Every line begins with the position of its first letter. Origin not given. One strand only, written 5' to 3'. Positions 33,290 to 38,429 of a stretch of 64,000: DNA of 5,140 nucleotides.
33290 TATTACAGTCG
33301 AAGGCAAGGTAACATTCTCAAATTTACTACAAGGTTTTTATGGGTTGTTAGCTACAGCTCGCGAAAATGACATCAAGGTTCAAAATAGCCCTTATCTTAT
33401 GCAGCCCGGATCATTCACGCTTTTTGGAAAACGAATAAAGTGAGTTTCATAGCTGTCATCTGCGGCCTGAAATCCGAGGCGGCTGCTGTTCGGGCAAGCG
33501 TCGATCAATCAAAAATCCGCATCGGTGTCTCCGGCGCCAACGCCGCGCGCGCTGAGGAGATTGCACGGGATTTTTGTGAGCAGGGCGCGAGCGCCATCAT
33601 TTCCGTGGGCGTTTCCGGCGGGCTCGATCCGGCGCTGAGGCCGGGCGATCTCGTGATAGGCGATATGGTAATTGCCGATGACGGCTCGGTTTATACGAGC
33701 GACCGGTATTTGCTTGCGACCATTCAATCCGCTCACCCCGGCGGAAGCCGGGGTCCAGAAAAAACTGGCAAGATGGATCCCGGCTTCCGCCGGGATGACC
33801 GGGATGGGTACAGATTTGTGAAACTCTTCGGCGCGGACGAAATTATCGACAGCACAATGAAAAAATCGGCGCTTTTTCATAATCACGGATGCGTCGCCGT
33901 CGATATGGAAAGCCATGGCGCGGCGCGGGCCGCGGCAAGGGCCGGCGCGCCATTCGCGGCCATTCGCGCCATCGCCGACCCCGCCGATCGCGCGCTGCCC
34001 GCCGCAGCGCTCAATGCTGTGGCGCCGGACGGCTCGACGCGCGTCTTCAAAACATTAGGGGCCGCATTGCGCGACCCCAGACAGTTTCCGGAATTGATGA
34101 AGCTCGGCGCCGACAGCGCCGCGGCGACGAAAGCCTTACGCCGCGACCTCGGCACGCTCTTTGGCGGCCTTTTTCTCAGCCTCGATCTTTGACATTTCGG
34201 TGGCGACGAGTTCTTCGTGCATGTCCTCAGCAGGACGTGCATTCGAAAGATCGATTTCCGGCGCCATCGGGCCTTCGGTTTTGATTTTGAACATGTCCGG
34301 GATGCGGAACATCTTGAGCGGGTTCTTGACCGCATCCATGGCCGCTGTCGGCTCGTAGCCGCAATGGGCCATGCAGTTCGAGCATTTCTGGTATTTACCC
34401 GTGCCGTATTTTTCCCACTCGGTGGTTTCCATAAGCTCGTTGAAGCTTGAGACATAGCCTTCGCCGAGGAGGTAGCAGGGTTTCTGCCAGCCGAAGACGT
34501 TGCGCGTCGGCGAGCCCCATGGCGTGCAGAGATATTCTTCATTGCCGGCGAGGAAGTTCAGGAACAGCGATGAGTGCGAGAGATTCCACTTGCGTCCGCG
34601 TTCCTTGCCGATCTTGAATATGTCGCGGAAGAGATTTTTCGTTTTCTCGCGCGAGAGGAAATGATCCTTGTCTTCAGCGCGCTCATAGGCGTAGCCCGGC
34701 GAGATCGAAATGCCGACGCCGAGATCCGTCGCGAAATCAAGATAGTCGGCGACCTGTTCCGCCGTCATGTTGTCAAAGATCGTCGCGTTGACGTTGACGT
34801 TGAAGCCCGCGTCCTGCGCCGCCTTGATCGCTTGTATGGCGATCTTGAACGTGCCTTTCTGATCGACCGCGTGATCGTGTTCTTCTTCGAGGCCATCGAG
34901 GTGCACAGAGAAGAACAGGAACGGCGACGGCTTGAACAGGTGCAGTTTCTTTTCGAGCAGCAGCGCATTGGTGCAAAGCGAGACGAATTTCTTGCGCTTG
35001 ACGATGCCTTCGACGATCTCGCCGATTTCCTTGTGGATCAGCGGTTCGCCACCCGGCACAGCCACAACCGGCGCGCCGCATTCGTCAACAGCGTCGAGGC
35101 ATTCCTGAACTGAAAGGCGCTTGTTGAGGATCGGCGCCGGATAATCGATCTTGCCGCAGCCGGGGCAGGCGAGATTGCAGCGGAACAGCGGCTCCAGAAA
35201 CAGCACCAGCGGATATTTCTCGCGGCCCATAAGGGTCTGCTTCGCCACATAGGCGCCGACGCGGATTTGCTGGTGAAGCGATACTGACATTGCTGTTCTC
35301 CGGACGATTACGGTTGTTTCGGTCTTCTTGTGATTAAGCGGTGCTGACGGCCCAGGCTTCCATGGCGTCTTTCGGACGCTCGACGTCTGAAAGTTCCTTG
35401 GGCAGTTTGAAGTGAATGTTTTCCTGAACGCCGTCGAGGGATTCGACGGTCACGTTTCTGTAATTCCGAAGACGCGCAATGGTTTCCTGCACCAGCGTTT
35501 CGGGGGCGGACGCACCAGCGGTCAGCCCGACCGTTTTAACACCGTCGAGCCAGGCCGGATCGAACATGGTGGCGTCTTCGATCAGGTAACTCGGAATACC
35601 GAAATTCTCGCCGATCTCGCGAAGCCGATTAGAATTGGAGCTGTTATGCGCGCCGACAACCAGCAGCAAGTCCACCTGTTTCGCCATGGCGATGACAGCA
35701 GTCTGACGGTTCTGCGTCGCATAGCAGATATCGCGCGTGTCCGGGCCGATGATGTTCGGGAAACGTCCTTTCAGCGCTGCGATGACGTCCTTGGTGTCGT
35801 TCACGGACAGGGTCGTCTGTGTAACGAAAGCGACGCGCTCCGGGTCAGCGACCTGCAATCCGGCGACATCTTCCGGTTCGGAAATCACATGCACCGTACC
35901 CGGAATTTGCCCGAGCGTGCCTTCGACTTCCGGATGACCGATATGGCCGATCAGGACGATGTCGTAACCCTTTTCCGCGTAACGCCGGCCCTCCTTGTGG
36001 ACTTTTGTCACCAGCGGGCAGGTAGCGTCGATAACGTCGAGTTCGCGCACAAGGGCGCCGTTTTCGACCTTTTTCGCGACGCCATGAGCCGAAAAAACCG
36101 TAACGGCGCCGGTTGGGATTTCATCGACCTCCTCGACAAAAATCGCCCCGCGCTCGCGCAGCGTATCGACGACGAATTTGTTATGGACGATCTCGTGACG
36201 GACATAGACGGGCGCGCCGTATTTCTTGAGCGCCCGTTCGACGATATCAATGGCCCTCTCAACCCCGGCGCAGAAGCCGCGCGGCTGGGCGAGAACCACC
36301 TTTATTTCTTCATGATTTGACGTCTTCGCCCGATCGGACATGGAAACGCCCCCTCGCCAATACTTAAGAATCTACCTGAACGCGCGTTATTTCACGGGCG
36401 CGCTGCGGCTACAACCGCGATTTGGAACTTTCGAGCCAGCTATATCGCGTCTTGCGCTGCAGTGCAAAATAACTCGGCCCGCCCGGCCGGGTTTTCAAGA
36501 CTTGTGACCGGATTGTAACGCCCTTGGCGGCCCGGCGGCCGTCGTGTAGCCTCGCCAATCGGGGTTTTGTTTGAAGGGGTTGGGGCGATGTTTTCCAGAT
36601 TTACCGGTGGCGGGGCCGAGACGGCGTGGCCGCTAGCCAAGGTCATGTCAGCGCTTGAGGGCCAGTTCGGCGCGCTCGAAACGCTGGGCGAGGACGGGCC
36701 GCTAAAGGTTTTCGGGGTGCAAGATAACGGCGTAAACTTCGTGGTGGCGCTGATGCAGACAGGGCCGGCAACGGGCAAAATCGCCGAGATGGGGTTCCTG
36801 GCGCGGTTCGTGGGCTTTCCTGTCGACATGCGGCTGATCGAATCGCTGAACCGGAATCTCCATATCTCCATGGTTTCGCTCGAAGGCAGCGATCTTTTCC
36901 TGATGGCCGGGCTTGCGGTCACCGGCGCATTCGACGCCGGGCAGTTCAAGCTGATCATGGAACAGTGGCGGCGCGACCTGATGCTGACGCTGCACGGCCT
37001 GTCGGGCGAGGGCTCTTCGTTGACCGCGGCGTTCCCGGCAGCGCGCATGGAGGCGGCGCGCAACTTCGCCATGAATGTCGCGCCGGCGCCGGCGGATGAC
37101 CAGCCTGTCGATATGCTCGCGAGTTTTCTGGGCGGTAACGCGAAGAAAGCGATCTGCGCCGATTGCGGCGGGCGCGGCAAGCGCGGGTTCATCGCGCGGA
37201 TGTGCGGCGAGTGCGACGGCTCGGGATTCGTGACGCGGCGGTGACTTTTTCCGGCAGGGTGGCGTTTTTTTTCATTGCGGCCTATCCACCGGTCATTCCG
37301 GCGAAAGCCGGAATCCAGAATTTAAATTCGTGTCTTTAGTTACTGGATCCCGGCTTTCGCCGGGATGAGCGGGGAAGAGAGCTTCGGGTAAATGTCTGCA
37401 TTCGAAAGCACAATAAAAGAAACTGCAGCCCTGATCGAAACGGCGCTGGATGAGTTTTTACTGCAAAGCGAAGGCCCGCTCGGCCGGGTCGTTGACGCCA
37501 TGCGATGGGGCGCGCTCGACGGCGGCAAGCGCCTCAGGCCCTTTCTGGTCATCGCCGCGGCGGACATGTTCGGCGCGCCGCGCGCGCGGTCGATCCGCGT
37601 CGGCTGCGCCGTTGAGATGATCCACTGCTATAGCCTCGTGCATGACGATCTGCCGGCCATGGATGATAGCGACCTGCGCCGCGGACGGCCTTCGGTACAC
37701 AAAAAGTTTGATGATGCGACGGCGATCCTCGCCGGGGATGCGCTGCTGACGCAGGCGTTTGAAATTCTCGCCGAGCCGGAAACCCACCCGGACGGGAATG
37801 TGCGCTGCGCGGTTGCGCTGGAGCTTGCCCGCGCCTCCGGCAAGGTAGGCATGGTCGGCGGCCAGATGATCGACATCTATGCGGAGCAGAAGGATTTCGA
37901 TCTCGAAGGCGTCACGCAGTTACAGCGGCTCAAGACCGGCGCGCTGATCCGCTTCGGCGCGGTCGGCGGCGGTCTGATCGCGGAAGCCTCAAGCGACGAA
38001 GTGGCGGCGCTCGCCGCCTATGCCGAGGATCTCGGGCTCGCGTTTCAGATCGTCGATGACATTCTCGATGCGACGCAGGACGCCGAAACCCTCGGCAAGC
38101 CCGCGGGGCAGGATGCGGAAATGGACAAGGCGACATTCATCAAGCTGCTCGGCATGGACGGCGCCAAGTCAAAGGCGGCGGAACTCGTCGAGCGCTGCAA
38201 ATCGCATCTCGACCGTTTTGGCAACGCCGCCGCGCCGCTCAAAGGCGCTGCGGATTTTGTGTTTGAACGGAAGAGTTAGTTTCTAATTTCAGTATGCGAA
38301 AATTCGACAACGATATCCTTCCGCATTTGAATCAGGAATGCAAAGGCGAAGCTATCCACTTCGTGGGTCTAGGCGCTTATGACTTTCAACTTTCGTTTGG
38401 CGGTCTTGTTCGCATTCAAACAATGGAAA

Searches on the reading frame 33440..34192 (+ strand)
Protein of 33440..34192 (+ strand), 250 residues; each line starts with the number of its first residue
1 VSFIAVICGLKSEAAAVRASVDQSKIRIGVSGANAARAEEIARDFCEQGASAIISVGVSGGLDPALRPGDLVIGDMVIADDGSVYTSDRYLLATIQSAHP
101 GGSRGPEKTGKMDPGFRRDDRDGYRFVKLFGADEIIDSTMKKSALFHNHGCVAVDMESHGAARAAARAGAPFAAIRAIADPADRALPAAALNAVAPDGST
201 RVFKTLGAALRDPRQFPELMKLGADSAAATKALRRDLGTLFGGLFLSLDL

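Call 8: search_protein_families(library=ncbifam, proteins=[window:33440-34192:+], max_evalue=0.00001)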
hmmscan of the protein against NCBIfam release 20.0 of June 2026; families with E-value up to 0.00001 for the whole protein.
window:33440-34192:+ (250 aa): 5 families
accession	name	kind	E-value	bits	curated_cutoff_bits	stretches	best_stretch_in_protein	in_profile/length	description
TIGR03468.1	HpnG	hypoth_equivalog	1.9e-52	177.9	187.1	2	129-235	105-211/212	hopanoid-associated phosphorylase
NF005476.0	PRK07077.1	equivalog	4.5e-43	147.3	215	1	4-235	12-226/243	phosphorylase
TIGR03664.1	fut_nucase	equivalog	1.5e-11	44.5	124.7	1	15-182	26-203/228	futalosine hydrolase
NF004079.0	PRK05584.1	equivalog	4.2e-10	39.5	169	1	48-185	66-203/232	5'-methylthioadenosine/adenosylhomocysteine nucleosidase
NF006087.0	PRK08236.1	equivalog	1.4e-08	34.7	213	0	149-181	157-189/219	futalosine hydrolase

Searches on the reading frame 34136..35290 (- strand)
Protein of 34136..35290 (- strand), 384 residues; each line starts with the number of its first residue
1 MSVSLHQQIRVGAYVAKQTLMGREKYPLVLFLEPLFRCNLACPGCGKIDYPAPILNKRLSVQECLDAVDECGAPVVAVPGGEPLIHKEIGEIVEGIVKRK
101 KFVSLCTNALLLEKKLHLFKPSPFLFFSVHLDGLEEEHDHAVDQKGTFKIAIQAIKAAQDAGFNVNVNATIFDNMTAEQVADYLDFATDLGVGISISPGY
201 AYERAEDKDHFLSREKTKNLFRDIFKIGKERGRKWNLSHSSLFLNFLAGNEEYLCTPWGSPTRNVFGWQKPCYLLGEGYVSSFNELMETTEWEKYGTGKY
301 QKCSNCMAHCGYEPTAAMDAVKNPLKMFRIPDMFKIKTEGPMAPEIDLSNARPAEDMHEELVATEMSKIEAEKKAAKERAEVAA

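Call 8: search_protein_families(library=ncbifam, proteins=[window:34136-35290:-], max_evalue=0.00001)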
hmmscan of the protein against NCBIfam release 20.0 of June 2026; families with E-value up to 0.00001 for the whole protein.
window:34136-35290:- (384 aa): 35 families (the best 25 are shown)
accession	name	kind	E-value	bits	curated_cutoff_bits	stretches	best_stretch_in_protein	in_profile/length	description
TIGR03470.1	HpnH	equivalog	4.3e-157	522.1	225.05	1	1-319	1-318/318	adenosyl-hopene transferase HpnH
TIGR03961.1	rSAM_PTO1314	hypoth_equivalog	1.4e-27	96.9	306.05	1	18-315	13-307/332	PTO1314 family radical SAM protein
TIGR04051.1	rSAM_NirJ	equivalog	3.1e-18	65.9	515.45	1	35-193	9-169/354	heme d1 biosynthesis radical SAM protein NirJ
TIGR02666.1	moaA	equivalog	1.1e-17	64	284.05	1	37-194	19-187/336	GTP 3',8-cyclase MoaA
TIGR02668.1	moaA_archaeal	equivalog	1.5e-16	60.3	325.25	1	37-191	19-178/303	GTP 3',8-cyclase MoaA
TIGR04053.2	TIGR04053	equivalog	5e-16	58.9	395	1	24-193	4-179/366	TIGR04053 family radical SAM/SPASM domain-containing protein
TIGR04347.1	pseudo_SAM_Halo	equivalog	3.2e-15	56.3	525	1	23-193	34-205/390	TIGR04347 family pseudo-SAM/SPASM protein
TIGR04545.1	rSAM_ahbD_hemeb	equivalog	4e-15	56.1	500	1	37-192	9-167/339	heme b synthase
NF049973.1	radical_Rv1681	equivalog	6.3e-15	54.9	380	1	8-192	51-239/326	Rv1681 family radical SAM protein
NF001199.0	PRK00164.2-1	equivalog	6.8e-15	55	231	1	37-194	21-182/308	GTP 3',8-cyclase MoaA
TIGR04546.1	rSAM_ahbC_deAc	equivalog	1.3e-14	53.8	650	1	24-181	36-194/390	12,18-didecarboxysiroheme deacetylase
TIGR04133.1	rSAM_w_lipo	hypoth_equivalog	7.3e-14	51.5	425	1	29-227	25-231/350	TIGR04133 family radical SAM/SPASM protein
TIGR04054.1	rSAM_NirJ1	equivalog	3.3e-13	49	650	1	36-175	44-186/387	putative heme d1 biosynthesis radical SAM protein NirJ1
TIGR03962.1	mycofact_rSAM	equivalog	5.5e-13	48.8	265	1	26-197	10-183/339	mycofactocin radical SAM maturase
TIGR04055.1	rSAM_NirJ2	equivalog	6e-12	45.7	500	1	37-192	9-166/326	putative heme d1 biosynthesis radical SAM protein NirJ2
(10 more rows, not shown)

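Call 36: find_homologous_proteins(query=window:34136-35290:-)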
Query window:34136-35290:- (384 aa): 8000 proteins with E <= 0.001 among 8000 candidates; the best 120 are listed.
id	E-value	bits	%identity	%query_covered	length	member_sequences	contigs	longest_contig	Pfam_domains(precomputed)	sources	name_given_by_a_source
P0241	2.2e-247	838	93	96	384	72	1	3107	PF04055.28,PF11946.14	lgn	-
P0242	8.2e-245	830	92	100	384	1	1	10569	PF04055.28,PF11946.14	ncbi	-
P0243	9.5e-244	826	92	100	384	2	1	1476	PF04055.28,PF11946.14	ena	-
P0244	1.3e-241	819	92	100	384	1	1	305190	PF04055.28,PF11946.14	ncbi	-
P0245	2.4e-241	818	91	99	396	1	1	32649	PF04055.28,PF11946.14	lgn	-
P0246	3.2e-241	818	90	99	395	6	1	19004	PF04055.28,PF11946.14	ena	-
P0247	3.1e-240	815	91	100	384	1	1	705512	PF04055.28,PF11946.14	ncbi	-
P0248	1.9e-238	809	89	100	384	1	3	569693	PF04055.28,PF11946.14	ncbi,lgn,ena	ncbi:MAG: adenosyl-hopene transferase HpnH [Pseudomonadota bacterium]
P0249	3.9e-238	808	89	100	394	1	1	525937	PF04055.28,PF11946.14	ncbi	-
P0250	7.6e-237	803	89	100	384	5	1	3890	PF04055.28,PF11946.14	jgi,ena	-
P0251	1.3e-236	803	90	99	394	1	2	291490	PF04055.28,PF11946.14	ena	-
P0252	1.0e-235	800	88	96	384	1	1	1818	PF04055.28,PF11946.14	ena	-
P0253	7.7e-235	797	90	99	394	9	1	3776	PF04055.28,PF11946.14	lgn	-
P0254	3.0e-234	795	89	99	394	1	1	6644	PF04055.28,PF11946.14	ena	-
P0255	1.1e-233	793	88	99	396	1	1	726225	PF04055.28,PF11946.14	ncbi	-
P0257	2.6e-233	792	87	100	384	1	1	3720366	PF04055.28,PF11946.14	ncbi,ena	-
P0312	1.0e-224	764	85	99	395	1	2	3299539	PF04055.28,PF11946.14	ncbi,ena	-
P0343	6.8e-198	675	74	100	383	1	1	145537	PF04055.28,PF11946.14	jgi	-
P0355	1.1e-189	648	71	100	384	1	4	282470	PF04055.28,PF11946.14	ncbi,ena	-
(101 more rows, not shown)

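Call 37: find_encoding_contigs(protein=P0312, flank=10000, max_places=2)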
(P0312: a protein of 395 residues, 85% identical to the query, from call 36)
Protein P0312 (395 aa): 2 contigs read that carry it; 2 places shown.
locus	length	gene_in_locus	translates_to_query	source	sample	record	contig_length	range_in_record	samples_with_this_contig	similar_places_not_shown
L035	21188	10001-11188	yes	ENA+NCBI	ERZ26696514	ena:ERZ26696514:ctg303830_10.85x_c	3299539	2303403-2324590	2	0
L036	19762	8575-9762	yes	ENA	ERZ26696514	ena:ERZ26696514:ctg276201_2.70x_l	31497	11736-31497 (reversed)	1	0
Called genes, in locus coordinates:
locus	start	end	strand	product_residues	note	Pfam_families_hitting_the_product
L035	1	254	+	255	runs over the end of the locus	PF01513:NAD_kinase, PF20143:NAD_kinase_C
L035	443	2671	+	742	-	PF00563:EAL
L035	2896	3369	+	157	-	PF13404:HTH_AsnC-type, PF13412:HTH_24, PF13545:HTH_Crp_2 (faint), PF01037:AsnC_trans_reg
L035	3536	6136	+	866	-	PF03176:MMPL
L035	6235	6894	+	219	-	PF05494:MlaC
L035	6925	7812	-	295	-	PF00348:polyprenyl_synt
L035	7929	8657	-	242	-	-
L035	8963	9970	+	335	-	PF02401:LYTB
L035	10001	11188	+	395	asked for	PF04055:Radical_SAM, PF11946:DUF3463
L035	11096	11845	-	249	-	PF01048:PNP_UDP_1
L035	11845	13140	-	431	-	PF01593:Amino_oxidase, PF06100:MCRA (faint), PF12831:FAD_oxidored (faint), PF13450:NAD_binding_8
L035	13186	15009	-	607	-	PF00494:SQS_PSY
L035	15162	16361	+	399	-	PF13506:Glyco_transf_21, PF00535:Glycos_transf_2, PF13641:Glyco_tranf_2_3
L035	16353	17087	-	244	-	PF00440:TetR_N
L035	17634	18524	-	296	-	-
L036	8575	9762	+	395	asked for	PF04055:Radical_SAM, PF11946:DUF3463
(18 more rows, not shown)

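Call 52: find_encoding_contigs(protein=P0355, flank=10000, max_places=1)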
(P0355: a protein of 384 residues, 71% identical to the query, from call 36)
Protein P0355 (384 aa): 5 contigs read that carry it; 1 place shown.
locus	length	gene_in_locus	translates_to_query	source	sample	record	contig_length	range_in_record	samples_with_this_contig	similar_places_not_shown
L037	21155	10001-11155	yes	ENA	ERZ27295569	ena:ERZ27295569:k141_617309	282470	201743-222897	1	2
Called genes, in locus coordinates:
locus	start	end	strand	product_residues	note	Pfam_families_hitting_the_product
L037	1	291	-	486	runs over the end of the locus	PF00171:Aldedh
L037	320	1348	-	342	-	PF04958:AstA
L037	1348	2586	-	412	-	PF01546:Peptidase_M20, PF07687:M20_dimer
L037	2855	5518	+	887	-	PF03176:MMPL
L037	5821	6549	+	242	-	PF05494:MlaC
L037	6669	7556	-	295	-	PF00348:polyprenyl_synt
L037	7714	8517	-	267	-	-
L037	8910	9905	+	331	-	PF02401:LYTB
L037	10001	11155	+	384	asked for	PF04055:Radical_SAM, PF11946:DUF3463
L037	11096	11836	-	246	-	PF01048:PNP_UDP_1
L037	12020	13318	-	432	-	PF00890:FAD_binding_2 (faint), PF01266:DAO (weak), PF01593:Amino_oxidase, PF12831:FAD_oxidored (weak), PF13450:NAD_binding_8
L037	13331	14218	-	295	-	PF00494:SQS_PSY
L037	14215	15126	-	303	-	PF00494:SQS_PSY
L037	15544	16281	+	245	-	PF02390:Methyltransf_4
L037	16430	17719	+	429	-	PF22244:GCE_fung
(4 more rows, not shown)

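Call 53: find_encoding_contigs(protein=P0343, flank=10000, max_places=1)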
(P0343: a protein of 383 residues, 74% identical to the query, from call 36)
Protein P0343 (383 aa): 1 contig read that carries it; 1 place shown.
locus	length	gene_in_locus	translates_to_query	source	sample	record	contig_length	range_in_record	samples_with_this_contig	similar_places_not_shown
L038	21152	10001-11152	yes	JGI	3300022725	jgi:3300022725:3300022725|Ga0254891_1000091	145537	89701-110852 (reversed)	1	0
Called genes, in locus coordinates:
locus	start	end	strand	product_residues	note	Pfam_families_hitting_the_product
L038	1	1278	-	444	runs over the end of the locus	PF03349:Toluene_X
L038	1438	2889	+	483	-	PF20968:MASE8 (weak), PF00512:HisKA, PF02518:HATPase_c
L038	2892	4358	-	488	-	-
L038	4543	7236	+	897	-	PF03176:MMPL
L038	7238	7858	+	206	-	PF05494:MlaC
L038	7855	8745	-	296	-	PF00348:polyprenyl_synt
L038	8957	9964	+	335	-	PF02401:LYTB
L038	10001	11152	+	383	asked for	PF04055:Radical_SAM, PF11946:DUF3463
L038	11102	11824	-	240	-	PF01048:PNP_UDP_1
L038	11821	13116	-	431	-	PF00890:FAD_binding_2 (faint), PF01593:Amino_oxidase, PF13450:NAD_binding_8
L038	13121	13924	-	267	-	PF00494:SQS_PSY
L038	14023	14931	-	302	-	PF00494:SQS_PSY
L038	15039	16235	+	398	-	PF13506:Glyco_transf_21, PF00535:Glycos_transf_2, PF13641:Glyco_tranf_2_3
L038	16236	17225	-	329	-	PF01073:3Beta_HSD, PF01370:Epimerase, PF05368:NmrA (weak), PF13460:NAD_binding_10, PF16363:GDP_Man_Dehyd, PF07993:NAD_binding_4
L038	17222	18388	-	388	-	-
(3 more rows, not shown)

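Call 86: find_encoding_contigs(protein=P0257, flank=10000, max_places=1)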
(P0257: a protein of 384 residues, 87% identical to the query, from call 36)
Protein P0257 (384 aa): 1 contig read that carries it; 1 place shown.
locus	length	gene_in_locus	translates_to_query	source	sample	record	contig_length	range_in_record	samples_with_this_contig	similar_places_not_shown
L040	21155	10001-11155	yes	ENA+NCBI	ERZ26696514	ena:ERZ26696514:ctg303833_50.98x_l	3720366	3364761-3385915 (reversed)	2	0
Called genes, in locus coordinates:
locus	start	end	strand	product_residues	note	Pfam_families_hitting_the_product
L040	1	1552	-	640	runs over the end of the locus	PF05960:DUF885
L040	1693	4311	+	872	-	PF04851:ResIII, PF17757:UvrB_inter, PF27431:UvrB_3rd, PF00271:Helicase_C, PF12344:UvrB, PF02151:UVR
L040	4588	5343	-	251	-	PF07568:HisKA_2, PF13581:HATPase_c_2 (weak), PF02518:HATPase_c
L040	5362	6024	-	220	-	PF12762:DDE_Tnp_IS1595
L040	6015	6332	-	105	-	PF13426:PAS_9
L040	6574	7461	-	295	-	PF00348:polyprenyl_synt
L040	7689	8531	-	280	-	-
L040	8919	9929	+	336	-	PF02401:LYTB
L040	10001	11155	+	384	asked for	PF04055:Radical_SAM, PF11946:DUF3463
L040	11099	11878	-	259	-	PF01048:PNP_UDP_1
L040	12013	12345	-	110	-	PF01906:YbjQ_1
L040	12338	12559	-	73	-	-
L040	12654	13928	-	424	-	PF00890:FAD_binding_2 (faint), PF01134:GIDA (weak), PF01266:DAO (weak), PF01593:Amino_oxidase, PF06100:MCRA (faint), PF07992:Pyr_redox_2 (weak), PF12831:FAD_oxidored (weak), PF13450:NAD_binding_8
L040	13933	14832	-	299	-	PF00494:SQS_PSY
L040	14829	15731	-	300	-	PF00494:SQS_PSY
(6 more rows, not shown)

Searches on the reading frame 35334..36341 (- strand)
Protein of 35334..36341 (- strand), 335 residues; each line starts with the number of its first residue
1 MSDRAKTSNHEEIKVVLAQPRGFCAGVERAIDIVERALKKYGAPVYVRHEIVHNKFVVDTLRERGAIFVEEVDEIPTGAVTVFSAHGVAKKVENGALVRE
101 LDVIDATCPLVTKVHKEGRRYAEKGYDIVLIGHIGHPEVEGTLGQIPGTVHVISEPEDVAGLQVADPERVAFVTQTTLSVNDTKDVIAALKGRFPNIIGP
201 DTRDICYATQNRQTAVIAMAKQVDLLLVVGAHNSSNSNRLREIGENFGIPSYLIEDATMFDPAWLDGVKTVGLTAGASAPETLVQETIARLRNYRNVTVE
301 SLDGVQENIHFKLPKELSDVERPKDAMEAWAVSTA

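Call 8: search_protein_families(library=ncbifam, proteins=[window:35334-36341:-], max_evalue=0.00001)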
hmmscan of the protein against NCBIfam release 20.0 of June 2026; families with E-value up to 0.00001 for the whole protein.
window:35334-36341:- (335 aa): 8 families
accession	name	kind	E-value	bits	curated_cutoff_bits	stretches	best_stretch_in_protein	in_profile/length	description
NF002188.0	PRK01045.1-2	equivalog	2.2e-147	490.1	420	1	14-320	2-310/315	4-hydroxy-3-methylbut-2-enyl diphosphate reductase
NF002190.0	PRK01045.1-4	subfamily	9.3e-138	458.5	389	1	9-320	3-318/321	4-hydroxy-3-methylbut-2-enyl diphosphate reductase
NF002189.0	PRK01045.1-3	equivalog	8.7e-131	435.7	444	1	5-319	6-321/326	4-hydroxy-3-methylbut-2-enyl diphosphate reductase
TIGR00216.1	ispH_lytB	equivalog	1.6e-96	322.8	187.85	1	14-293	1-281/282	4-hydroxy-3-methylbut-2-enyl diphosphate reductase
NF000907.0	PRK00087.1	equivalog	4e-75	253.3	624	1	14-302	2-286/671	bifunctional 4-hydroxy-3-methylbut-2-enyl diphosphate reductase/30S ribosomal protein S1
NF002187.0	PRK01045.1-1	equivalog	8.4e-75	251.5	276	1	13-295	1-279/282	4-hydroxy-3-methylbut-2-enyl diphosphate reductase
NF009024.0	PRK12360.1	equivalog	1.4e-63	214.9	387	1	14-293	2-280/281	4-hydroxy-3-methylbut-2-enyl diphosphate reductase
NF009911.0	PRK13371.1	equivalog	5.9e-41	140.8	440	2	5-154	47-202/405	4-hydroxy-3-methylbut-2-enyl diphosphate reductase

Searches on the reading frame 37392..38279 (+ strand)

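Call 8: search_protein_families(library=ncbifam, proteins=[window:37392-38279:+], max_evalue=0.00001)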
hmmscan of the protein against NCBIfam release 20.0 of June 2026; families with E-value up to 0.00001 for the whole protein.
window:37392-38279:+ (295 aa): 16 families
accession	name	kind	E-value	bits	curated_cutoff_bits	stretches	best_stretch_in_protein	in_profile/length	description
NF045485.1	FPPsyn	subfamily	1.9e-98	329.2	275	1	9-294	2-287/288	farnesyl diphosphate synthase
NF045685.1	GGPPSynCrtE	equivalog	6.1e-84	281.5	460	1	6-294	5-292/293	geranylgeranyl diphosphate synthase CrtE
NF007877.0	PRK10581.1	equivalog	2.9e-76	256.5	321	1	4-294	3-298/299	(2E,6E)-farnesyl diphosphate synthase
NF041169.1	f2_encap_cargo4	exception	3.2e-55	187.7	450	1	42-270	47-268/334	family 2 encapsulin nanocompartment cargo protein polyprenyl transferase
NF040698.1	IdsA_Meth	equivalog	2.6e-53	181.3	468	1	8-261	7-256/328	short chain isoprenyl diphosphate synthase IdsA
NF041003.1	GGPP_syn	equivalog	1.4e-48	165.6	500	1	8-267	6-259/326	geranylgeranyl diphosphate synthase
NF040789.2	gerfarn_diphsyn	equivalog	2.4e-39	135.5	560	1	4-252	7-264/345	geranylfarnesyl diphosphate synthase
TIGR02749.1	prenyl_cyano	equivalog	1.4e-34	119.6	383.2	1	44-268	43-259/322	solanesyl diphosphate synthase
NF045549.1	GGPPsyn_IdsB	equivalog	4.9e-34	117.9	475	1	43-272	63-286/346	geranylgeranyl diphosphate synthase IdsB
TIGR02748.1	GerC3_HepT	equivalog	3.8e-33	114.9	456.55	1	7-259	8-247/319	heptaprenyl diphosphate synthase component II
NF045628.1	HxpDPsynlarge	equivalog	4.5e-32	111.3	500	1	41-266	31-245/311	hexaprenyl-diphosphate synthase large subunit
NF008140.0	PRK10888.1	equivalog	8.4e-29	100.9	412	1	43-267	42-256/323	octaprenyl diphosphate synthase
NF042417.1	NPPPS_Mycobact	equivalog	5.5e-27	94.7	600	1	3-256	17-257/335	nonaprenyl/(2E,6E)-farnesyl/geranylgeranyl diphosphat synthase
NF040627.1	GFPS_Meth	equivalog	1.7e-22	80.2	600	1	17-232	14-215/285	geranylfarnesyl diphosphate synthase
NF042416.1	GFPPS_Mycobact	equivalog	5e-21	75.1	600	1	40-258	37-270/350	bifunctional (2E,6E)-farnesyl/geranyl diphosphate synthase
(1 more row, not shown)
